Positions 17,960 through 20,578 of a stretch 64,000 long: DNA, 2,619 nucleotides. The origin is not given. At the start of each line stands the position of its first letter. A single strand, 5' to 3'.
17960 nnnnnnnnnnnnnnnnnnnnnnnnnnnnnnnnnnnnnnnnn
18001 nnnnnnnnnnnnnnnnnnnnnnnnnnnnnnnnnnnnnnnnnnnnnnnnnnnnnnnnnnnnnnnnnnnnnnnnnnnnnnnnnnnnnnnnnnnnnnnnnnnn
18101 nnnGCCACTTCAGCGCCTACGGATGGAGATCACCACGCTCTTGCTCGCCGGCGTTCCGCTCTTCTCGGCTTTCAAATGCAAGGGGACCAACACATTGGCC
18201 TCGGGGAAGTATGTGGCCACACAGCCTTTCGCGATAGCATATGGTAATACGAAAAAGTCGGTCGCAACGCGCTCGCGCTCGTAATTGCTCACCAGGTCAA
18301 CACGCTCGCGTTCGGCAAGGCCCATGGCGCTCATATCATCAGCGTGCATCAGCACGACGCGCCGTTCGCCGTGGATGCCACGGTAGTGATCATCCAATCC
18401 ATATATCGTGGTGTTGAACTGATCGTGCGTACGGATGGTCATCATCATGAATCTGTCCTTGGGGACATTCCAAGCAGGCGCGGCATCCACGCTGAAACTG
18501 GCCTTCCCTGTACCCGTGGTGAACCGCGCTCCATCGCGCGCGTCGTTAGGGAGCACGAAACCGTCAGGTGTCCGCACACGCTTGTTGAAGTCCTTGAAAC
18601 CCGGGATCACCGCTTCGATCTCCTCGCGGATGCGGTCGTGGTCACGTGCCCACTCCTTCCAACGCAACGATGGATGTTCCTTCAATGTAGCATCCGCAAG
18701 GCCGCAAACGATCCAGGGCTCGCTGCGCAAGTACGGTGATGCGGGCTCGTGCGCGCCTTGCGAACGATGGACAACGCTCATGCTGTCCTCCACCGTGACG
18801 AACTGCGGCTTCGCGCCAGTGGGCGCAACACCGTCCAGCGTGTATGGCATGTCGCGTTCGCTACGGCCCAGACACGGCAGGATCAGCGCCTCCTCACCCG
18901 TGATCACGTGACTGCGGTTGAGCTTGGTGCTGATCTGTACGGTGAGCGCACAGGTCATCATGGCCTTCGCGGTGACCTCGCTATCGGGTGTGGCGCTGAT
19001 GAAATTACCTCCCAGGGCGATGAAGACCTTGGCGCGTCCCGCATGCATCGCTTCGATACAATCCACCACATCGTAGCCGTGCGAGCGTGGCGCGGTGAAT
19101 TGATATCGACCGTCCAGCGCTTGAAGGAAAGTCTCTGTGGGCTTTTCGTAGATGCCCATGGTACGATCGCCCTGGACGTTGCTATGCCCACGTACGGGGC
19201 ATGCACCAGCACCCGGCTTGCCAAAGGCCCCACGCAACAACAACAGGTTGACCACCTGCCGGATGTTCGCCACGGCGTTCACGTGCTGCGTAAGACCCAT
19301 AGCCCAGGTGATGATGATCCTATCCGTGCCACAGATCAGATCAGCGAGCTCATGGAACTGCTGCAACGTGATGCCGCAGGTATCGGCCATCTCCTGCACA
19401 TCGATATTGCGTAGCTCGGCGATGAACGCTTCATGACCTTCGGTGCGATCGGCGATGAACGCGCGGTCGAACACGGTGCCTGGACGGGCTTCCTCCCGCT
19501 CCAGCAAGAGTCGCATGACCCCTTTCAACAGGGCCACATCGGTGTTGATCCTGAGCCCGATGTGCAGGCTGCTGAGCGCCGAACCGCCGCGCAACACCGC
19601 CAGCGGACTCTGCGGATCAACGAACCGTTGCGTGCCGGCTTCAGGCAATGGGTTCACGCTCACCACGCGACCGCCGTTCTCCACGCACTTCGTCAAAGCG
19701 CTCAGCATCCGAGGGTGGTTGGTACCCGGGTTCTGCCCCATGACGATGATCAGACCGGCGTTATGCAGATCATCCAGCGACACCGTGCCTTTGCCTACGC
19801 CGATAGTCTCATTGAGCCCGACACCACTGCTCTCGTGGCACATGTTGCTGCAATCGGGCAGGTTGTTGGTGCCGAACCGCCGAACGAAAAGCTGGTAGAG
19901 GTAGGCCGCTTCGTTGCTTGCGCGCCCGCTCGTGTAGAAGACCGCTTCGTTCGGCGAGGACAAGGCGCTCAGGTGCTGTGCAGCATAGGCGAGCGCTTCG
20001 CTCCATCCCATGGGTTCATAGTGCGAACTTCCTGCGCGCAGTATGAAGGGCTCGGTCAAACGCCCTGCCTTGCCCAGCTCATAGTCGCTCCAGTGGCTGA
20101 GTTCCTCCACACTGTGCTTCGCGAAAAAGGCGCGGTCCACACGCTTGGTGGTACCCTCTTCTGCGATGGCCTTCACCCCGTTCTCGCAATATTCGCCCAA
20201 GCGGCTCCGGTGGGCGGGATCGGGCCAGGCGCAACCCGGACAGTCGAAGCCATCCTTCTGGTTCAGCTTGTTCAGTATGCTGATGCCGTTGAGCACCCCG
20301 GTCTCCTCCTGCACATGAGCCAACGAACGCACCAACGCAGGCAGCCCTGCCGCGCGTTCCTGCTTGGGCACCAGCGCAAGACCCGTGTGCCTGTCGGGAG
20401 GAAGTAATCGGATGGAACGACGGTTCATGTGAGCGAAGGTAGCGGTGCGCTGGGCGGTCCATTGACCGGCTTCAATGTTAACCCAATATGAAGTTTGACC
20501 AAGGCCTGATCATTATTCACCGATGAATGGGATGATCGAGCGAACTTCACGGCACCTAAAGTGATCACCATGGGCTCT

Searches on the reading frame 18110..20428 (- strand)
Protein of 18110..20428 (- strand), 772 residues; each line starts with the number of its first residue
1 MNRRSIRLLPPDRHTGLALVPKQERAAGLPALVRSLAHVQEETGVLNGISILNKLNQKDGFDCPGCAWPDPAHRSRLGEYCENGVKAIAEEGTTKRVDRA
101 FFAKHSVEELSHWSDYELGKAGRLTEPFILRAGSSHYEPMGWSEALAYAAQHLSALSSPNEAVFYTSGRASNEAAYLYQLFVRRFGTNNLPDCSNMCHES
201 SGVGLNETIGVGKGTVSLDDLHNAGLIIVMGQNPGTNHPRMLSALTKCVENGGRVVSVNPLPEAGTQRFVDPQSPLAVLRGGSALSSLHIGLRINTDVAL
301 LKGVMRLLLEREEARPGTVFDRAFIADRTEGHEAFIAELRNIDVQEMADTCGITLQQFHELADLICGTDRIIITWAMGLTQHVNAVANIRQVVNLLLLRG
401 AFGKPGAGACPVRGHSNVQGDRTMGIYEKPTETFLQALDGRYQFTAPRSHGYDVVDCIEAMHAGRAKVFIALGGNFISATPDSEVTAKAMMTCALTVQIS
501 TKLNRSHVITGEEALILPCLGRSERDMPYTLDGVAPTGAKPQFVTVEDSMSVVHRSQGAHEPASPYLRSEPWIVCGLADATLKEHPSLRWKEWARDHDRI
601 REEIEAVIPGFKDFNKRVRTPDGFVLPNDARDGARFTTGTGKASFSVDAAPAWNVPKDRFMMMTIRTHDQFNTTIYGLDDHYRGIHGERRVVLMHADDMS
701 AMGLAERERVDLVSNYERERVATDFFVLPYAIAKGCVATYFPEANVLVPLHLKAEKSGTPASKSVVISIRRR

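Call 4: search_protein_families(library=pfam, proteins=[window:18110-20428:-])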
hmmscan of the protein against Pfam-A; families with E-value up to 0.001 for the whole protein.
window:18110-20428:- (772 aa): 2 families
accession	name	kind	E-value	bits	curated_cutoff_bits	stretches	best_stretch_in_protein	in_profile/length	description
PF00384.28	Molybdopterin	-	9e-20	71.4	24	1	123-497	1-290/353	Molybdopterin oxidoreductase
PF01568.27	Molydop_binding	-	8.7e-09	35.8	26.8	1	660-765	1-109/110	Molydopterin dinucleotide binding domain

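Call 5: search_protein_families(library=ncbifam, proteins=[window:18110-20428:-])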
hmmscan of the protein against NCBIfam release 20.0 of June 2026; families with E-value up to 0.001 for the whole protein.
window:18110-20428:- (772 aa): 18 families
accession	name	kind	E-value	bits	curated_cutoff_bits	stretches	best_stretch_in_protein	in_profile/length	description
TIGR01701.1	Fdhalpha-like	subfamily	2e-268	892.5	582.15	1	26-771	2-743/744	FdhF/YdeP family oxidoreductase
NF007406.0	PRK09939.1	equivalog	1.8e-212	707.6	1473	1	26-769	11-755/759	acid resistance putative oxidoreductase YdeP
TIGR01591.1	Fdh-alpha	equivalog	4e-66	223.5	666.25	1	121-767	51-670/672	formate dehydrogenase subunit alpha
NF047855.1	AssmNtatRedNasC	equivalog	7.3e-35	120.4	1100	1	122-501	76-445/708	assimilatory nitrate reductase catalytic subunit NasC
TIGR01553.1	formate-DH-alph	equivalog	1.1e-29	102.9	814.2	2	163-313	161-294/1009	formate dehydrogenase-N subunit alpha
NF041323.1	Nitr_red_NasA_Halo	equivalog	2.1e-27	96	1000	1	122-424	50-326/673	assimilatory nitrate reductase NasA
NF041513.1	formate_DH_Act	exception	8.6e-22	76.8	1400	2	171-313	160-285/1067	formate dehydrogenase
NF010055.0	PRK13532.1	equivalog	3.4e-13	48.7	904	2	332-419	328-416/830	nitrate reductase catalytic subunit NapA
NF005895.0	PRK07860.1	equivalog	4.6e-12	44.8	802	1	120-333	288-500/811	NADH-quinone oxidoreductase subunit G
TIGR01706.1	NAPA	equivalog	9.8e-12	44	930.55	1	332-425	328-423/830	periplasmic nitrate reductase subunit alpha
TIGR01973.1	NuoG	equivalog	3e-11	42.8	470.05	1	120-269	266-408/606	NADH-quinone oxidoreductase subunit NuoG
TIGR03129.1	one_C_dehyd_B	equivalog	2.8e-10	39.3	327.8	1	121-243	43-157/421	formylmethanofuran dehydrogenase subunit B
TIGR00509.1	bisC_fam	subfamily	1.2e-06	27.1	1017.55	1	242-410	194-345/772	molybdopterin guanine dinucleotide-containing S/N-oxide reductase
TIGR02166.1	dmsA_ynfE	subfamily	2.9e-06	25.6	777.7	0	132-237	115-225/794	DMSO/selenate family reductase complex A subunit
NF041783.2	mnquin_red_QrcB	equivalog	1.2e-05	23.7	440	1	122-406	106-363/695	menaquinone reductase molybdopterin-binding-like subunit QrcB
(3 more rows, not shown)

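Call 11: find_related_loci(query=window:18110-20428:-, collection=genome_contigs, flank=10000)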
Query window:18110-20428:- (772 aa) in genome_contigs; peptide patterns used: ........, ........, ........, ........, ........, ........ (x = any residue, [..] = any of these).
600 stretches matched a pattern (row limit reached: there are more); 600 encode a relative of the query (tblastn E <= 1e-3); the best 80 are kept; 80 distinct loci.
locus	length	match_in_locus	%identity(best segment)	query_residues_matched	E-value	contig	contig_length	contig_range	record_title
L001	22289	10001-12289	57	1-771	0e+0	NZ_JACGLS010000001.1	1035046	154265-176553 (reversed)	Tenacibaculum pelagium strain S7007 scaffold_1, whole genome shotgun sequence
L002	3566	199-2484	56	1-772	0e+0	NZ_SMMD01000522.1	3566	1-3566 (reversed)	Fulvivirga aurantia strain RKSG066 Contig_233, whole genome shotgun sequence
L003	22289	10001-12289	56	1-772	0e+0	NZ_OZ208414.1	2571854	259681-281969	Tenacibaculum aestuariivivum isolate JDTF-79(T) chromosome NBRC112903, complete sequence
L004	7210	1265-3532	57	3-769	0e+0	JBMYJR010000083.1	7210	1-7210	MAG: Flavobacteriales bacterium isolate ME_XS_2109_bin_70 ME_XS_2109_bin_70_83, whole genome shotgun sequence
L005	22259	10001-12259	57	11-771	0e+0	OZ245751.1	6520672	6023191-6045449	MAG: Saprospiraceae bacterium isolate 8f35e0f5-1df0-4d37-baeb-18c41ceaeba0 genome assembly, chromosome: 1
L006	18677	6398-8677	58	2-770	0e+0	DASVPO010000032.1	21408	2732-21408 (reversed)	MAG TPA_asm: Pyrinomonadaceae bacterium isolate SMAG_U3181 k141_383433, whole genome shotgun sequence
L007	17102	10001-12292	55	1-772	0e+0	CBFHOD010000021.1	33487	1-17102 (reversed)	MAG: Flavobacteriaceae bacterium isolate AGTU_82_bin_21_permissive genome assembly, contig: AGTU_82_bin_21_permissive_c2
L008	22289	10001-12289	56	6-771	0e+0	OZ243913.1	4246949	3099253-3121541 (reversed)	MAG: Trueperaceae bacterium isolate 1ed44a18-ba2a-4a2b-b3cd-a7a6eb2b6f6b genome assembly, chromosome: 1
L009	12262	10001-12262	55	10-771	0e+0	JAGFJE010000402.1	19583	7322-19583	MAG: Phaeodactylibacter sp. isolate mag.15 k127_74710, whole genome shotgun sequence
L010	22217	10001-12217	56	24-770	0e+0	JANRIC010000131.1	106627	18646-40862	MAG: Microscillaceae bacterium isolate bins.15 k141_2049717, whole genome shotgun sequence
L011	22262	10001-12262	55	11-772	0e+0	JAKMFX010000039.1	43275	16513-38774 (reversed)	MAG: Flavobacteriales bacterium isolate MOX_bin83 PPB.contigs.fa_k127_127951, whole genome shotgun sequence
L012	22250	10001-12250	54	2-771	0e+0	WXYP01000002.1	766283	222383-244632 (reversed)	Flavobacteriaceae bacterium R38 Scaffold2_1, whole genome shotgun sequence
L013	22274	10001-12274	59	4-771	0e+0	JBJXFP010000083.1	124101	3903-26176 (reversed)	MAG: Flavobacteriales bacterium isolate F1F2.bin.436 k127_6399911, whole genome shotgun sequence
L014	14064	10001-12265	56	9-771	0e+0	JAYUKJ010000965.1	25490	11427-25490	MAG: Saprospiraceae bacterium isolate GFS_9243 GFS_9243_964, whole genome shotgun sequence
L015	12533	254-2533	55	4-771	0e+0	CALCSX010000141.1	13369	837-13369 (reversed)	MAG TPA_asm: uncultured Saprospiraceae bacterium isolate SRR6425777_bin.3_CONCOCT_v1.1_MAG genome assembly, contig: ERZ1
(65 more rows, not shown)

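Call 18: find_homologous_proteins(query=window:18110-20428:-)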
Query window:18110-20428:- (772 aa): 8000 proteins with E <= 0.001 among 8000 candidates; the best 120 are listed.
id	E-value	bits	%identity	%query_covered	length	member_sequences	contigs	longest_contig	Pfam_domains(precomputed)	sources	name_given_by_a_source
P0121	0.0e+0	1787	100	100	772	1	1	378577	PF00384.28,PF01568.28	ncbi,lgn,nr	ncbi:MAG: FdhF/YdeP family oxidoreductase [Flavobacteriales bacterium]|nr:FdhF/YdeP family oxidoredu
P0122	0.0e+0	1592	88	100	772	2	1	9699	PF00384.28,PF01568.28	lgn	-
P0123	0.0e+0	1587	87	100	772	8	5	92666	PF00384.28,PF01568.28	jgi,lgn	-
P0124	0.0e+0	1519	84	100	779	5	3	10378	PF00384.28,PF01568.28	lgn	-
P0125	0.0e+0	1454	80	100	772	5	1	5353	PF00384.28,PF01568.28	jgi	jgi:molybdopterin-dependent oxidoreductase alpha subunit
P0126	0.0e+0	1452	81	100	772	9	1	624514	PF00384.28,PF01568.28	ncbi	ncbi:MAG: FdhF/YdeP family oxidoreductase [Flavobacteriales bacterium]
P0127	0.0e+0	1440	80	100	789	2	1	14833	PF00384.28,PF01568.28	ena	-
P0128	0.0e+0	1427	80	100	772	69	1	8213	PF00384.28,PF01568.28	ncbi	-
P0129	0.0e+0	1408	77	100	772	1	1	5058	PF00384.28,PF01568.28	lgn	-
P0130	0.0e+0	1402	77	100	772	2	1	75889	PF00384.28,PF01568.28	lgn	-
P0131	0.0e+0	1377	78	100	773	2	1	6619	PF00384.28,PF01568.28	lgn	-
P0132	0.0e+0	1361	77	100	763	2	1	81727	PF00384.28,PF01568.28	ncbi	ncbi:MAG: FdhF/YdeP family oxidoreductase [Flavobacteriales bacterium]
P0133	0.0e+0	1347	76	100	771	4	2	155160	PF00384.28,PF01568.28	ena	-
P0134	0.0e+0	1339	75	100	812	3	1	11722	PF00384.28,PF01568.28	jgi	jgi:molybdopterin-dependent oxidoreductase alpha subunit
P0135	0.0e+0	1313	73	100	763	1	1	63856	PF00384.28,PF01568.28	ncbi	ncbi:MAG: FdhF/YdeP family oxidoreductase [Flavobacteriales bacterium]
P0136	0.0e+0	1310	73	100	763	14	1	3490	PF00384.28,PF01568.28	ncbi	ncbi:MAG: FdhF/YdeP family oxidoreductase [Flavobacteriales bacterium]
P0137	0.0e+0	1309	73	100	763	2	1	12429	PF00384.28,PF01568.28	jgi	jgi:molybdopterin-dependent oxidoreductase alpha subunit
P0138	0.0e+0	1309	72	100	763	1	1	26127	PF00384.28,PF01568.28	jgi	jgi:molybdopterin-dependent oxidoreductase alpha subunit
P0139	0.0e+0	1307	73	100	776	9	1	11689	PF00384.28,PF01568.28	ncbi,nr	ncbi:MAG TPA: FdhF/YdeP family oxidoreductase [Flavobacteriales bacterium]|nr:FdhF/YdeP family oxido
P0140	0.0e+0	1305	73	100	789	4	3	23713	PF00384.28,PF01568.28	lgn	-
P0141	0.0e+0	1304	73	100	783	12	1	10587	PF00384.28,PF01568.28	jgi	-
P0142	0.0e+0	1303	73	100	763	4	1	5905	PF00384.28,PF01568.28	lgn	-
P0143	0.0e+0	1302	73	100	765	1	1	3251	PF00384.28,PF01568.28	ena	-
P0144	0.0e+0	1301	72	100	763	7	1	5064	PF00384.28,PF01568.28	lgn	-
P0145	0.0e+0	1299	72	100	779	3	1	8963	PF00384.28,PF01568.28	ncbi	-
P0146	0.0e+0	1294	72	100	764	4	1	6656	PF00384.28,PF01568.28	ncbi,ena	-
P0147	0.0e+0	1290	72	100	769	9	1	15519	PF00384.28,PF01568.28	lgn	-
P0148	0.0e+0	1290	72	100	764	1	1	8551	PF00384.28,PF01568.28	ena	-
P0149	0.0e+0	1290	72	100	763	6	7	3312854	PF00384.28,PF01568.28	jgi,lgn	jgi:molybdopterin-dependent oxidoreductase alpha subunit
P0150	0.0e+0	1289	72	100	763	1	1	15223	PF00384.28,PF01568.28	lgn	-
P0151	0.0e+0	1288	72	100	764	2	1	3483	PF00384.28,PF01568.28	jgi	jgi:molybdopterin-dependent oxidoreductase alpha subunit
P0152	0.0e+0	1288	72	100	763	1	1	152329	PF00384.28,PF01568.28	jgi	jgi:molybdopterin-dependent oxidoreductase alpha subunit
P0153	0.0e+0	1285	73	100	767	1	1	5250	PF00384.28,PF01568.28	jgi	jgi:molybdopterin-dependent oxidoreductase alpha subunit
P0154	0.0e+0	1285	72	100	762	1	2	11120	PF00384.28,PF01568.28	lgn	-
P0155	0.0e+0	1283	72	100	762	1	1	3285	PF00384.28,PF01568.28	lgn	-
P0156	0.0e+0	1283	72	100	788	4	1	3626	PF00384.28,PF01568.28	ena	-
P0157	0.0e+0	1278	72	100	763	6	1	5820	PF00384.28,PF01568.28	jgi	jgi:molybdopterin-dependent oxidoreductase alpha subunit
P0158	0.0e+0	1277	72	100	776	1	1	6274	PF00384.28,PF01568.28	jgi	jgi:molybdopterin-dependent oxidoreductase alpha subunit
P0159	0.0e+0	1276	72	100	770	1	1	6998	PF00384.28,PF01568.28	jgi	jgi:molybdopterin-dependent oxidoreductase alpha subunit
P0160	0.0e+0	1274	72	100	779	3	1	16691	PF00384.28,PF01568.28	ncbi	-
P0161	0.0e+0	1271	72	100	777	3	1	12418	PF00384.28,PF01568.28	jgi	jgi:molybdopterin-dependent oxidoreductase alpha subunit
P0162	0.0e+0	1270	72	100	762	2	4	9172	PF00384.28,PF01568.28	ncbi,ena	-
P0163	0.0e+0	1263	72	100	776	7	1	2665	PF00384.28,PF01568.28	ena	-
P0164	0.0e+0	1262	70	100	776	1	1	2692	PF00384.28,PF01568.28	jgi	jgi:molybdopterin-dependent oxidoreductase alpha subunit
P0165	0.0e+0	1262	70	100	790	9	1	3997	PF00384.28,PF01568.28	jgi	jgi:molybdopterin-dependent oxidoreductase alpha subunit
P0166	0.0e+0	1261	81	88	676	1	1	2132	PF00384.28,PF01568.28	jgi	jgi:molybdopterin-dependent oxidoreductase alpha subunit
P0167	0.0e+0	1259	71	100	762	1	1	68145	PF00384.28,PF01568.28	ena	-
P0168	0.0e+0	1257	70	100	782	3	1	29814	PF00384.28,PF01568.28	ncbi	-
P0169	0.0e+0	1255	71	99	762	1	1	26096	PF00384.28,PF01568.28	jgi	jgi:molybdopterin-dependent oxidoreductase alpha subunit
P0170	0.0e+0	1252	71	99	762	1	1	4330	PF00384.28,PF01568.28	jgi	jgi:molybdopterin-dependent oxidoreductase alpha subunit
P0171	0.0e+0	1244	70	100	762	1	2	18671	PF00384.28,PF01568.28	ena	-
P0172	0.0e+0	1241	70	99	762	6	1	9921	PF00384.28,PF01568.28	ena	-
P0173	0.0e+0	1235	70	100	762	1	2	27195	PF00384.28,PF01568.28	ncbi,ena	-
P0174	0.0e+0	1226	69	100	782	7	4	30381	PF00384.28,PF01568.28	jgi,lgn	jgi:molybdopterin-dependent oxidoreductase alpha subunit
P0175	0.0e+0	1197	84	79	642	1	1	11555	PF00384.28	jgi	jgi:molybdopterin-dependent oxidoreductase alpha subunit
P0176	0.0e+0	1159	66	97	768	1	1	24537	PF00384.28,PF01568.28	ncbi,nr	ncbi:MAG: FdhF/YdeP family oxidoreductase [Actinobacteria bacterium]|nr:FdhF/YdeP family oxidoreduct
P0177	0.0e+0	1064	61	100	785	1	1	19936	PF00384.28,PF01568.28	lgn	-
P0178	0.0e+0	1059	61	99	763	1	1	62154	PF00384.28,PF01568.28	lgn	-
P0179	0.0e+0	1053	60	100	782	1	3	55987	PF00384.28,PF01568.28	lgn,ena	-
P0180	0.0e+0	1052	61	100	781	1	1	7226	PF00384.28,PF01568.28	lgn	-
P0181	0.0e+0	1052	61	100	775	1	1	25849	PF00384.28,PF01568.28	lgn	-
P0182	0.0e+0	1052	60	100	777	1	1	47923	PF00384.28,PF01568.28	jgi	jgi:molybdopterin-dependent oxidoreductase alpha subunit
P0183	0.0e+0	1050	59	100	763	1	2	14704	PF00384.28,PF01568.28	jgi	jgi:molybdopterin-dependent oxidoreductase alpha subunit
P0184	0.0e+0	1049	60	100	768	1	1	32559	PF00384.28,PF01568.28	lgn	-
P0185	0.0e+0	1049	61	100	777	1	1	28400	PF00384.28,PF01568.28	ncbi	-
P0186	0.0e+0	1047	60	100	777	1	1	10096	PF00384.28,PF01568.28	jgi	jgi:molybdopterin-dependent oxidoreductase alpha subunit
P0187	0.0e+0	1046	60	99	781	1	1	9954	PF00384.28,PF01568.28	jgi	jgi:molybdopterin-dependent oxidoreductase alpha subunit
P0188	0.0e+0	1045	60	99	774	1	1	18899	PF00384.28,PF01568.28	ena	-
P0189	0.0e+0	1044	60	100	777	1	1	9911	PF00384.28,PF01568.28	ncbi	-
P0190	0.0e+0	1044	59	99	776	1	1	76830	PF00384.28,PF01568.28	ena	-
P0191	0.0e+0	1043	60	99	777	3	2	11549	PF00384.28,PF01568.28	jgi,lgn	jgi:molybdopterin-dependent oxidoreductase alpha subunit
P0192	0.0e+0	1043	60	99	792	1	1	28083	PF00384.28,PF01568.28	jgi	jgi:molybdopterin-dependent oxidoreductase alpha subunit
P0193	0.0e+0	1041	60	99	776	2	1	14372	PF00384.28,PF01568.28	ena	-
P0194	0.0e+0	1040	59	100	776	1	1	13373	PF00384.28,PF01568.28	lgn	-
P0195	0.0e+0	1038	60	100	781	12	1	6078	PF00384.28,PF01568.28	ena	-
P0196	0.0e+0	1038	60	100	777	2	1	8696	PF00384.28,PF01568.28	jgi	jgi:molybdopterin-dependent oxidoreductase alpha subunit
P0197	0.0e+0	1037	59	100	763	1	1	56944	PF00384.28,PF01568.28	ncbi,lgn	-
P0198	0.0e+0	1036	58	100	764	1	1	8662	PF00384.28,PF01568.28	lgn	-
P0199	0.0e+0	1036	60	100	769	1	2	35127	PF00384.28,PF01568.28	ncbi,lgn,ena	-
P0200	0.0e+0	1036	58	100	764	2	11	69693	PF00384.28,PF01568.28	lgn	-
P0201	0.0e+0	1036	59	100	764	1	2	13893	PF00384.28,PF01568.28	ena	-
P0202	0.0e+0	1035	59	100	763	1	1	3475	PF00384.28,PF01568.28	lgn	-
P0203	0.0e+0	1035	60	100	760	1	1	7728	PF00384.28,PF01568.28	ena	-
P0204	0.0e+0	1035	59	100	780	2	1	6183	PF00384.28,PF01568.28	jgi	jgi:molybdopterin-dependent oxidoreductase alpha subunit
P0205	0.0e+0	1034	59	99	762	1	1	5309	PF00384.28,PF01568.28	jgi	-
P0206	0.0e+0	1034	57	100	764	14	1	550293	PF00384.28,PF01568.28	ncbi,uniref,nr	ncbi:FdhF/YdeP family oxidoreductase [Vicingus serpentipes]|uniref:FdhF/YdeP family oxidoreductase n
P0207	0.0e+0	1034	57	100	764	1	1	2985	PF00384.28,PF01568.28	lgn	-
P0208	0.0e+0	1033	59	99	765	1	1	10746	PF00384.28,PF01568.28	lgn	-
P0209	0.0e+0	1033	59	99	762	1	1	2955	PF00384.28,PF01568.28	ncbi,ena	-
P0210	0.0e+0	1033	59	99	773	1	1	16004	PF00384.28,PF01568.28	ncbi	-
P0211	0.0e+0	1031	59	100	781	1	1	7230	PF00384.28,PF01568.28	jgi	jgi:molybdopterin-dependent oxidoreductase alpha subunit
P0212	0.0e+0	1030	58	100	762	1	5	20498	PF00384.28,PF01568.28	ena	-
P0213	0.0e+0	1030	58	100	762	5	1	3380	PF00384.28,PF01568.28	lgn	-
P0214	0.0e+0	1029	58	100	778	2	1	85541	PF00384.28,PF01568.28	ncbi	ncbi:MAG: FdhF/YdeP family oxidoreductase [Bacteroidota bacterium]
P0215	0.0e+0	1029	60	99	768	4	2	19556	PF00384.28,PF01568.28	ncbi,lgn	-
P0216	0.0e+0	1029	58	99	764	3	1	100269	PF00384.28,PF01568.28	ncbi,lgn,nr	ncbi:MAG: hypothetical protein EA392_07340 [Cryomorphaceae bacterium]|nr:MAG: hypothetical protein E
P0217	0.0e+0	1028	57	100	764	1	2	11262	PF00384.28,PF01568.28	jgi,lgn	jgi:molybdopterin-dependent oxidoreductase alpha subunit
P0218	0.0e+0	1027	58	100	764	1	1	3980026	PF00384.28,PF01568.28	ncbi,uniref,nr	ncbi:FdhF/YdeP family oxidoreductase [Parvicella tangerina]|uniref:Oxidoreductase n=1 Tax=Parvicella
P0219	0.0e+0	1027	57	100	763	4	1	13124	PF00384.28,PF01568.28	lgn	-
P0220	0.0e+0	1027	59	99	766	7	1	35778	PF00384.28,PF01568.28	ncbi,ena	-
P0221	0.0e+0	1027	60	99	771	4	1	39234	PF00384.28,PF01568.28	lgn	-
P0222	0.0e+0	1026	60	99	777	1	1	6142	PF00384.28,PF01568.28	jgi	jgi:molybdopterin-dependent oxidoreductase alpha subunit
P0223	0.0e+0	1026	59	100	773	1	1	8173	PF00384.28,PF01568.28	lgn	-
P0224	0.0e+0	1026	58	100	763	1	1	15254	PF00384.28,PF01568.28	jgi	-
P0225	0.0e+0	1026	59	99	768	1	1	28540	PF00384.28,PF01568.28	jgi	jgi:molybdopterin-dependent oxidoreductase alpha subunit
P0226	0.0e+0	1025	59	100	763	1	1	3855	PF00384.28,PF01568.28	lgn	-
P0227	0.0e+0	1024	58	99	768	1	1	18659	PF00384.28,PF01568.28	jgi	-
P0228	0.0e+0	1024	58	100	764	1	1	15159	PF00384.28,PF01568.28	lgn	-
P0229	0.0e+0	1024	57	100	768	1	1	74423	PF00384.28,PF01568.28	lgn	-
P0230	0.0e+0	1024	59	100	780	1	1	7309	PF00384.28,PF01568.28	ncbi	ncbi:MAG: hypothetical protein RLZZ165_392 [Bacteroidota bacterium]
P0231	0.0e+0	1024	58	100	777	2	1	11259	PF00384.28,PF01568.28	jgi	jgi:molybdopterin-dependent oxidoreductase alpha subunit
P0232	0.0e+0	1022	57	100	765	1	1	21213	PF00384.28,PF01568.28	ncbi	-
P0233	0.0e+0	1022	57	100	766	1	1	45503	PF00384.28,PF01568.28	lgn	-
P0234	0.0e+0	1022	58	99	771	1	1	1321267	PF00384.28,PF01568.28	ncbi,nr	ncbi:UNVERIFIED_CONTAM: hypothetical protein GTU68_029143 [Idotea baltica]|nr:hypothetical protein [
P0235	0.0e+0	1021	58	100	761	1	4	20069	PF00384.28,PF01568.28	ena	-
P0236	0.0e+0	1021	59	100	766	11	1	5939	PF00384.28,PF01568.28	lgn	-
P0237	0.0e+0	1020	58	99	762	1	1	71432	PF00384.28,PF01568.28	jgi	jgi:molybdopterin-dependent oxidoreductase alpha subunit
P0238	0.0e+0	1019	58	100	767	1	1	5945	PF00384.28,PF01568.28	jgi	-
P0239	0.0e+0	1019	58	99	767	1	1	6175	PF00384.28,PF01568.28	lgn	-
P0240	0.0e+0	1018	60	100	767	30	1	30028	PF00384.28,PF01568.28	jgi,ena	-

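Call 20: find_encoding_contigs(protein=P0123, flank=7000, max_places=1)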
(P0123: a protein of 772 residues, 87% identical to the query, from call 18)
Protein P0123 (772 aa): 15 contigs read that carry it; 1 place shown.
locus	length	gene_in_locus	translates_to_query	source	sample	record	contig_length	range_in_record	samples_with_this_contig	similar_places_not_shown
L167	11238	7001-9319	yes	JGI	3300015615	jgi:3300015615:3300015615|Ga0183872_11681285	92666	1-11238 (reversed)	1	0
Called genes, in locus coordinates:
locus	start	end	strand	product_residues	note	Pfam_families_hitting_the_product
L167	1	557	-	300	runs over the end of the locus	PF04055:Radical_SAM, PF06463:Mob_synth_C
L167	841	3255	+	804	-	PF00400:WD40 (faint), PF07494:Reg_prop (faint), PF17164:DUF5122, PF18962:Por_Secre_tail (weak)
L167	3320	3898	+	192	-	PF03352:Adenine_glyco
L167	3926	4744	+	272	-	PF02634:FdhD-NarQ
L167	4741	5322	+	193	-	PF04229:GrpB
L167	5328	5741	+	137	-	PF03795:YCII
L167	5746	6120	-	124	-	-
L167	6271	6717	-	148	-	PF01272:GreA_GreB (faint)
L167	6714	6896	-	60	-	-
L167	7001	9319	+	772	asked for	PF00384:Molybdopterin, PF01568:Molydop_binding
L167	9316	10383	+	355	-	PF00034:Cytochrom_C (faint)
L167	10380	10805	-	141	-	PF24694:LNS2_PITM1-3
